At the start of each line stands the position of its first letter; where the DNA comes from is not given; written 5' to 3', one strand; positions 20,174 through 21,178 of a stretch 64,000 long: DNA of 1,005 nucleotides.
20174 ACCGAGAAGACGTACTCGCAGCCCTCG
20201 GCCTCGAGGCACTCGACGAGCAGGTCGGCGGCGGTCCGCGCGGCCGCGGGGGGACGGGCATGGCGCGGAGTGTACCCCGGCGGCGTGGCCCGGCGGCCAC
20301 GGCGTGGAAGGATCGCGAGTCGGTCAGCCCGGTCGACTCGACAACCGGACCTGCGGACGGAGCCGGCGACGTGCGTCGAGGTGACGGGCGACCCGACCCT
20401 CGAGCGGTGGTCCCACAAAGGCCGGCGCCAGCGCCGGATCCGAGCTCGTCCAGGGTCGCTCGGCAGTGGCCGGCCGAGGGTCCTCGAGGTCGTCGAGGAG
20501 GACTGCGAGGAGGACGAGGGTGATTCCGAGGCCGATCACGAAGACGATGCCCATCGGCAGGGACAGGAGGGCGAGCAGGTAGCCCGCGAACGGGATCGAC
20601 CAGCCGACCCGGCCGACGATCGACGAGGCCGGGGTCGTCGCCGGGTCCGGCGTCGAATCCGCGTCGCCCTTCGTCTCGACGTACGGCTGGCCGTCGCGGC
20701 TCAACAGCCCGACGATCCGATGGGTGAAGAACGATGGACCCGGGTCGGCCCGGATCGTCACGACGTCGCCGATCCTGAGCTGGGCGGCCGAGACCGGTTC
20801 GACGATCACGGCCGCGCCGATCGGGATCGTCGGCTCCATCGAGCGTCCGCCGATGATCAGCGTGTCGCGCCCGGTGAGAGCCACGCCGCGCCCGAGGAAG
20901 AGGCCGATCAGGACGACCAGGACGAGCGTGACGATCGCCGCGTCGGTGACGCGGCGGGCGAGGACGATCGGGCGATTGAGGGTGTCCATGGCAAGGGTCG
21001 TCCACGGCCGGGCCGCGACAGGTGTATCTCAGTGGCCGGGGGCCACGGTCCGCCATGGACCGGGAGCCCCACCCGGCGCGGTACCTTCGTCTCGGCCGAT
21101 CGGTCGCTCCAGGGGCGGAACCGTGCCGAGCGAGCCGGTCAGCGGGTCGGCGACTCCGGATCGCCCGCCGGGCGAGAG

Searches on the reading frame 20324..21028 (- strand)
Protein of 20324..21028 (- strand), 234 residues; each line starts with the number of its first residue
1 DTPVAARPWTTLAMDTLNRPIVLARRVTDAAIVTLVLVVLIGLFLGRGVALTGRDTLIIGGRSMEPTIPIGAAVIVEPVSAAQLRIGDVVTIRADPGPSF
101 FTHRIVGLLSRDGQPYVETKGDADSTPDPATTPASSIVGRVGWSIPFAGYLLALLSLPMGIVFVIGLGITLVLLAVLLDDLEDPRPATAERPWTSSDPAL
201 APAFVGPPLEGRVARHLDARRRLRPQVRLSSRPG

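Call 64: search_protein_families(library=pfam, proteins=[window:20324-21028:-], max_evalue=0.001)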
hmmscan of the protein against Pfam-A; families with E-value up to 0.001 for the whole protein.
window:20324-21028:- (234 aa): 1 family
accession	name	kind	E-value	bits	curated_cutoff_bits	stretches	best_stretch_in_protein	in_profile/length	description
PF10502.14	Peptidase_S26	-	0.0002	21.8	22.9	1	36-108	9-80/168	Signal peptidase, peptidase S26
